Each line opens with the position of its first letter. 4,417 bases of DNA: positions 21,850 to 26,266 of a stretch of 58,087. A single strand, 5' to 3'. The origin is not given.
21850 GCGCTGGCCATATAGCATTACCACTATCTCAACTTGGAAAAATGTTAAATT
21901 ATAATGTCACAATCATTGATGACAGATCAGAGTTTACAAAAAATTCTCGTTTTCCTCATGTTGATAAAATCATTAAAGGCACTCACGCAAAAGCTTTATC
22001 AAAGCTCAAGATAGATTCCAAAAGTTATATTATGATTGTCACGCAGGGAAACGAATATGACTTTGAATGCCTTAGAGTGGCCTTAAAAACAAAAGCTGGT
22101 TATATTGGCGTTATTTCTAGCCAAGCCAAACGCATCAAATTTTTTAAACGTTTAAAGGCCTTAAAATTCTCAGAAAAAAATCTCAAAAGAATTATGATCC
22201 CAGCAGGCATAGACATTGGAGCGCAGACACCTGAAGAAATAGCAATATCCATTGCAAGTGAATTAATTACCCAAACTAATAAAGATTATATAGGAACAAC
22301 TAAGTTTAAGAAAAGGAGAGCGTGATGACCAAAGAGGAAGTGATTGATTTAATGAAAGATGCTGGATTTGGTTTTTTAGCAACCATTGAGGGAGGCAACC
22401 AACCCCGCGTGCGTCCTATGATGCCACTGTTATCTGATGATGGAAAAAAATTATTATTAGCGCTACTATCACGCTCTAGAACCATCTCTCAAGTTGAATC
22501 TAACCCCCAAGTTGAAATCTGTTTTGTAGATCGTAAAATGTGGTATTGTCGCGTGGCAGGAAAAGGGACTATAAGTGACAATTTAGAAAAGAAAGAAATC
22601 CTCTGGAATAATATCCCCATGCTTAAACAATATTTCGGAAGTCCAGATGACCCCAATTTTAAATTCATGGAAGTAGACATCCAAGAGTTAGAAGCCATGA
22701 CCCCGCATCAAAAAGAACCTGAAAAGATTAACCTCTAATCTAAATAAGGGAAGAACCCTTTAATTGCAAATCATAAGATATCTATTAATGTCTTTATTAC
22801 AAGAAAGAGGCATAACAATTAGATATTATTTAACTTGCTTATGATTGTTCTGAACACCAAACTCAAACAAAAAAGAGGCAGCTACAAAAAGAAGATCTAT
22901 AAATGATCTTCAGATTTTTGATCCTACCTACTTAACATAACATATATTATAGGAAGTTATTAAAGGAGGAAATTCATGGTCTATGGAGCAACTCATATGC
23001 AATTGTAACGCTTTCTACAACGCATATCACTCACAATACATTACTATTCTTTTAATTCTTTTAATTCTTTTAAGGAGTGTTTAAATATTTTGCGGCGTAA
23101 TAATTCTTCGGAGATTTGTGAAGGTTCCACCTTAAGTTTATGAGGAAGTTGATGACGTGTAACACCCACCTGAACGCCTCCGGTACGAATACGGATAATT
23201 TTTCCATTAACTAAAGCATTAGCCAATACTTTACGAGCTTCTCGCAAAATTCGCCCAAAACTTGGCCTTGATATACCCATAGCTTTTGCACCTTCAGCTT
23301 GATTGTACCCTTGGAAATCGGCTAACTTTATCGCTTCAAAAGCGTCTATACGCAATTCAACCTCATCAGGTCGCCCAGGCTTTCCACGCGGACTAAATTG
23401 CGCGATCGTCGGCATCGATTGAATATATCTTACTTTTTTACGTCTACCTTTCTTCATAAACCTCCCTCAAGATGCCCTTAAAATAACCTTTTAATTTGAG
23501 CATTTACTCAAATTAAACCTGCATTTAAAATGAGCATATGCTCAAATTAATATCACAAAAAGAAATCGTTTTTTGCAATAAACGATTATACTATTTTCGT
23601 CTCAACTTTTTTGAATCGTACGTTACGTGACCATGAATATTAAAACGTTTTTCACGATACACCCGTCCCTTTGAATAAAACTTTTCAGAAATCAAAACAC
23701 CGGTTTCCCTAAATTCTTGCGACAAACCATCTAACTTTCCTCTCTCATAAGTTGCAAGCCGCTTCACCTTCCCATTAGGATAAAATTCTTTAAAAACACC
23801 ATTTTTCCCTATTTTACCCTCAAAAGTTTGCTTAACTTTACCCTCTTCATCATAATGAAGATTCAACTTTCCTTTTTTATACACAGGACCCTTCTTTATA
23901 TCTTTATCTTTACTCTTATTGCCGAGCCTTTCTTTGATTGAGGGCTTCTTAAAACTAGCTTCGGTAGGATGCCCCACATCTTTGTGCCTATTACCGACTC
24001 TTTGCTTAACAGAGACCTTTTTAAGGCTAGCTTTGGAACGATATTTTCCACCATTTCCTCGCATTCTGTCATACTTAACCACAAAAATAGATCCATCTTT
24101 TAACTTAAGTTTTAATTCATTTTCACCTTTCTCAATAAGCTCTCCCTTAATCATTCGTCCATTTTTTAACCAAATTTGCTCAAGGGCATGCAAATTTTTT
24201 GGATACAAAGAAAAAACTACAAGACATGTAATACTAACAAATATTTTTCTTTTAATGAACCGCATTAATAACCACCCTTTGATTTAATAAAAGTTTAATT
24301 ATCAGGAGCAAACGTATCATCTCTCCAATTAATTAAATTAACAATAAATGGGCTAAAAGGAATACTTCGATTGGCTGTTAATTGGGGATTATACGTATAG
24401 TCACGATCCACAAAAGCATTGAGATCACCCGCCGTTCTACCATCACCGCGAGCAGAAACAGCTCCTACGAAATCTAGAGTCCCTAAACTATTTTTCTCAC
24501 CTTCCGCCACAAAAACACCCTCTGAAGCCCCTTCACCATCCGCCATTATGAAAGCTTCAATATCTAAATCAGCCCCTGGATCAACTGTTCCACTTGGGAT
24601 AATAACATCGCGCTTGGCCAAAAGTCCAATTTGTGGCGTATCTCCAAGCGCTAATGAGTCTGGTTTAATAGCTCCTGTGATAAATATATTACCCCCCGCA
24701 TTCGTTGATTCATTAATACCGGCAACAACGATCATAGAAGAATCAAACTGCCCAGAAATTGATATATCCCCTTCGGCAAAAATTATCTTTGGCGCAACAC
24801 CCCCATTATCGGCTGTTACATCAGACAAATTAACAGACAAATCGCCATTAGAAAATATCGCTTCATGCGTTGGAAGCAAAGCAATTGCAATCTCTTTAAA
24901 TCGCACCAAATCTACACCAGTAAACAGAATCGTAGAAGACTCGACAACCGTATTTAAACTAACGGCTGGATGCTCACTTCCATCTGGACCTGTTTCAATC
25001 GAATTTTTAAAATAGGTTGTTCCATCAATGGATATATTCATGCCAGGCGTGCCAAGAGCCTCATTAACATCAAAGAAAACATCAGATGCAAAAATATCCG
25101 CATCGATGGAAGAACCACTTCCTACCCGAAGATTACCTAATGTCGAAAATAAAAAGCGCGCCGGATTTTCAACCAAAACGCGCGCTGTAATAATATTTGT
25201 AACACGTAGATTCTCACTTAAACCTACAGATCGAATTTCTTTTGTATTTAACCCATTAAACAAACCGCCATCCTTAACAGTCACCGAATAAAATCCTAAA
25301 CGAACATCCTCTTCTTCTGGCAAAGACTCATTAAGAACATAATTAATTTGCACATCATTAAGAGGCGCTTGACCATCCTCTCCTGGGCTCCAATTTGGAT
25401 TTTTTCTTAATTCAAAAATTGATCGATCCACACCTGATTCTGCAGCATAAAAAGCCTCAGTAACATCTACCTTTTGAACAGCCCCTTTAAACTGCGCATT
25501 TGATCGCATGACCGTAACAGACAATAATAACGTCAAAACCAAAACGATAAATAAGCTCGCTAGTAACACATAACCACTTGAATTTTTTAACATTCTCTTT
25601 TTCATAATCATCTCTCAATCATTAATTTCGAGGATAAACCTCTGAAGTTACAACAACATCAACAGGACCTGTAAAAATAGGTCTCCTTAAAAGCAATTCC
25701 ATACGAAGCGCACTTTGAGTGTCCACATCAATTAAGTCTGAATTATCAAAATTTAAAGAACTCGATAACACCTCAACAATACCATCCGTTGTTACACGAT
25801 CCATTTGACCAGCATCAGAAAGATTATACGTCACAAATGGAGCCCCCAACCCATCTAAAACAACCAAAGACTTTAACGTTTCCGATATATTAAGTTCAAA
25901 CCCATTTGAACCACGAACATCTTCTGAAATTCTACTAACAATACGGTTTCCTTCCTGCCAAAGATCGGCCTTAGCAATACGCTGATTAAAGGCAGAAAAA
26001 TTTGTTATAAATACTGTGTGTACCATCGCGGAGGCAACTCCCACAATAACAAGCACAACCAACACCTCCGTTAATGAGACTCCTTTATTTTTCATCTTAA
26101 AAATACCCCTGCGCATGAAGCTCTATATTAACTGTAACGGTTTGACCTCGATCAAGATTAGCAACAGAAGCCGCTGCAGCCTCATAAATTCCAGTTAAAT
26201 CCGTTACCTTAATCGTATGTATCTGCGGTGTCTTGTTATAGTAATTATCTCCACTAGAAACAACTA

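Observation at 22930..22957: Chromosomal dif-like site exactly at the gene-orientation convergence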

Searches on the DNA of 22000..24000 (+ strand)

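Call 81: search_rna_families(source=window, start=22000, end=24000, threshold=evalue, max_evalue=1)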
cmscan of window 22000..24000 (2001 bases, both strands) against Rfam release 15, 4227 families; matches with E-value up to 1: 0.
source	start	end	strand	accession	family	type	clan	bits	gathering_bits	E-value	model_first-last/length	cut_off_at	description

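Call 82: search_dna_similar(query=window:22880-23010:+, collection=plasmids, mode=distant, max_evalue=10, max_rows=10)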
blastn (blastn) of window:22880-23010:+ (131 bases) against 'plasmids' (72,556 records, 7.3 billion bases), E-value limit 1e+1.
Records with a match: 55; places in all: 57; records where one place covers at least 80% of the query: 0.
Best place of each record, by identity: 95-99% 1; 90-95% 12; 80-90% 39; 60-80% 3.
By first word of the organism name: Bacillus 21; Priestia 8; Staphylococcus 8; Acinetobacter 4; Listeria 3; Mammaliicoccus 1; Peribacillus 1; uncultured 1; Terribacillus 1; Alkaliphilus 1; and 6 more.
By predicted mobility (MOB-suite, as given by PLSDB): non-mobilizable 45; mobilizable 5; conjugative 5.
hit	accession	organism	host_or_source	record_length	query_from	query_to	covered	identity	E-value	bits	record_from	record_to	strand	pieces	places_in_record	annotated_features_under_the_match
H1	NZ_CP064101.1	Priestia aryabhattai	cell culture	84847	50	108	45%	78.3%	3e-1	41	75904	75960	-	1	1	none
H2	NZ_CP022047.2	Mammaliicoccus sciuri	Homo sapiens,clinical isolate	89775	36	81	35%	83.0%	8e-3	46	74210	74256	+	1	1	TetR/AcrR family transcriptional regulator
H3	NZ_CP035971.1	Bacillus mycoides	cell culture,soil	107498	53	99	36%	80.9%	1e+0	40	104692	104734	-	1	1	none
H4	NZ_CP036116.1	Bacillus mycoides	cell culture,soil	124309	53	99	36%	80.9%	1e+0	40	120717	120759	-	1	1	none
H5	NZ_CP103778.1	Bacillus toyonensis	cell culture,Commercial plant nursery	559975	5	47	33%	81.8%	4e+0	38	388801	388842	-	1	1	DHHW family protein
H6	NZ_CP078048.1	Acinetobacter lwoffii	-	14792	37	79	33%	81.4%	1e+0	40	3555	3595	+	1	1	S1C family serine protease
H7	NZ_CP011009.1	Peribacillus simplex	cell culture,sugar beet rhizosphere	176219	49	85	28%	91.9%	5e-5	55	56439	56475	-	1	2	none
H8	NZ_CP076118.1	Bacillus amyloliquefaciens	Apostichopus japonicus,cell culture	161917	43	81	30%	87.2%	2e-3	49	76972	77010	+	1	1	none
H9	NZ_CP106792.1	Bacillus subtilis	chicken,pure culture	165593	43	81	30%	87.2%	2e-3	49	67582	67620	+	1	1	none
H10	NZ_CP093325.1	Bacillus sp. N5-665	whole organism,peat soil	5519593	46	81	27%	91.7%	2e-4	53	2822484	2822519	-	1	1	none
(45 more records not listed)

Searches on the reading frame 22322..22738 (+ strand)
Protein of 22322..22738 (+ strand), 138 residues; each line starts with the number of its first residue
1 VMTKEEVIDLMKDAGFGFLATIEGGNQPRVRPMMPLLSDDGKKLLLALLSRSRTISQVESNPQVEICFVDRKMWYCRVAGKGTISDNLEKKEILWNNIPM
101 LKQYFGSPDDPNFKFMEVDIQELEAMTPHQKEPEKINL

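Call 7: search_protein_families(library=ncbifam, proteins=[window:22322-22738:+])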
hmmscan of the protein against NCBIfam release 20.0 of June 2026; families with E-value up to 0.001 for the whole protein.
window:22322-22738:+ (138 aa): 1 family
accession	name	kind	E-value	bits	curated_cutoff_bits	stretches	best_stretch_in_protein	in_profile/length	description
TIGR03618.1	Rv1155_F420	subfamily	5.3e-09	36.4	79.05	1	9-107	3-100/127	TIGR03618 family F420-dependent PPOX class oxidoreductase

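Call 36: search_protein_families(library=pfam, proteins=[window:22322-22738:+], max_evalue=0.01)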
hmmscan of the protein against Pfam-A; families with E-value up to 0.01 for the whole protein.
window:22322-22738:+ (138 aa): 2 families
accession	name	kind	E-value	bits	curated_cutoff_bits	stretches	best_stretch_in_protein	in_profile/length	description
PF01243.27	PNPOx_N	-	8.3e-16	58.9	28.1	1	4-125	2-118/120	Pyridoxamine 5'-phosphate oxidase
PF16242.11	Pyrid_ox_like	-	6.2e-14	52.2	28.8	1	4-122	3-121/149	Pyridoxamine 5'-phosphate oxidase like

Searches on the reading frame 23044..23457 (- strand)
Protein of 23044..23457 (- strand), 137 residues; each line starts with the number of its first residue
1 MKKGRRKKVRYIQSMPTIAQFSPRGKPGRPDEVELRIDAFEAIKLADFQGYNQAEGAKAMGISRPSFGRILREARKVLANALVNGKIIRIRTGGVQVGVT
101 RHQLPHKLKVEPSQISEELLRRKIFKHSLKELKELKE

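Call 7: search_protein_families(library=ncbifam, proteins=[window:23044-23457:-])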
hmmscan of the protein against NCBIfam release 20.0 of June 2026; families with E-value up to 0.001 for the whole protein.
window:23044-23457:- (137 aa): 3 families
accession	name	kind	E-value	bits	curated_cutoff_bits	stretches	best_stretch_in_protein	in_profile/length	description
NF003257.0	PRK04217.1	equivalog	9.5e-16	57.9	115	1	3-96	9-104/110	hypothetical protein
TIGR02959.1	SigZ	equivalog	0.00063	19.6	168.65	0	38-96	104-162/170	RNA polymerase sigma factor SigZ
TIGR02937.1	sigma70-ECF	superfamily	0.00075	19.2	42.9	0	36-82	119-165/165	sigma-70 family RNA polymerase sigma factor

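Call 36: search_protein_families(library=pfam, proteins=[window:23044-23457:-], max_evalue=0.01)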
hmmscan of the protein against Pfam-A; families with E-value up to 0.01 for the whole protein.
window:23044-23457:- (137 aa): 3 families
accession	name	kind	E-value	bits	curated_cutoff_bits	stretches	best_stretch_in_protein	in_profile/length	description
PF02001.22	DUF134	-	5.1e-23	81.9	27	1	2-94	3-94/98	Protein of unknown function DUF134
PF08281.18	Sigma70_r4_2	-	0.00057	19.9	25.7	1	35-76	11-52/54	Sigma-70, region 4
PF13518.12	HTH_28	-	0.0035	17.8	25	1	41-75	4-37/52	Helix-turn-helix domain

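Call 37: search_solved_structures(query=window:23044-23457:-, max_evalue=1)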
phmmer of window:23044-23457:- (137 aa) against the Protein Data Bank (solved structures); distinct sequences matched with E-value up to 1: 5.
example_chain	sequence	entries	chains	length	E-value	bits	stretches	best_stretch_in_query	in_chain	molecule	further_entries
4m91_A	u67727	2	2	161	0.59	13.7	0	12-47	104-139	Tumor suppressor candidate 3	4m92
4m8g_A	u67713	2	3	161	0.62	13.6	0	12-47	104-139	Tumor suppressor candidate 3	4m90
6s7t_H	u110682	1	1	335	0.69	13.5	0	12-47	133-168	Magnesium transporter protein 1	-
7bhy_A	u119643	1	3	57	0.75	13.3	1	39-76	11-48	Deoxyribonucleoside regulator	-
4exw_A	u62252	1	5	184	0.82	13.2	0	14-75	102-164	Single-stranded DNA-binding protein DdrB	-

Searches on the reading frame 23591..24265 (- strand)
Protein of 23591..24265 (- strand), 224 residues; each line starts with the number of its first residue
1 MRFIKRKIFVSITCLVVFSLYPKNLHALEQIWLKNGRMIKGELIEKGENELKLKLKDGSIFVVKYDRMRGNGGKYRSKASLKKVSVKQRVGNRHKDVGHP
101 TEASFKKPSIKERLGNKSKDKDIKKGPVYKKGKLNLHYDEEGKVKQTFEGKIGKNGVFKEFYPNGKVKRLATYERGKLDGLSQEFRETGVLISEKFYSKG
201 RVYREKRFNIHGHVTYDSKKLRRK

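Call 7: search_protein_families(library=ncbifam, proteins=[window:23591-24265:-])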
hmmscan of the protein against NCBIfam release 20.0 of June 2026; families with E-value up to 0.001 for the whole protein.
window:23591-24265:- (224 aa): 1 family
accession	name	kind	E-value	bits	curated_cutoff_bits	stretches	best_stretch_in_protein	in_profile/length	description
NF047433.1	Lepto_7_Nterm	domain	7e-07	28.9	43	1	14-63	4-50/63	LA_0442/LA_0875 N-terminal domain-containing protein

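Call 36: search_protein_families(library=pfam, proteins=[window:23591-24265:-], max_evalue=0.01)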
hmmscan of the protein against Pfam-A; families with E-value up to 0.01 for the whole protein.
window:23591-24265:- (224 aa): 1 family
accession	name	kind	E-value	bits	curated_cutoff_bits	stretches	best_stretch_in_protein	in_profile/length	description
PF07661.19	MORN_2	-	5.9e-10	38.7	29.6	1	154-174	1-21/22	MORN repeat variant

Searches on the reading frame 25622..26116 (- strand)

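Call 7: search_protein_families(library=ncbifam, proteins=[window:25622-26116:-])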
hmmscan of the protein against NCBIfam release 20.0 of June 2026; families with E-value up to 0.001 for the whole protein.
window:25622-26116:- (164 aa): 1 family
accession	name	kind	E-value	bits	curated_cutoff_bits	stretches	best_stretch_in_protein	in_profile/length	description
TIGR02532.1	IV_pilin_GFxxxE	domain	1e-05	25.1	16.3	1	11-32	2-23/24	prepilin-type N-terminal cleavage/methylation domain-containing protein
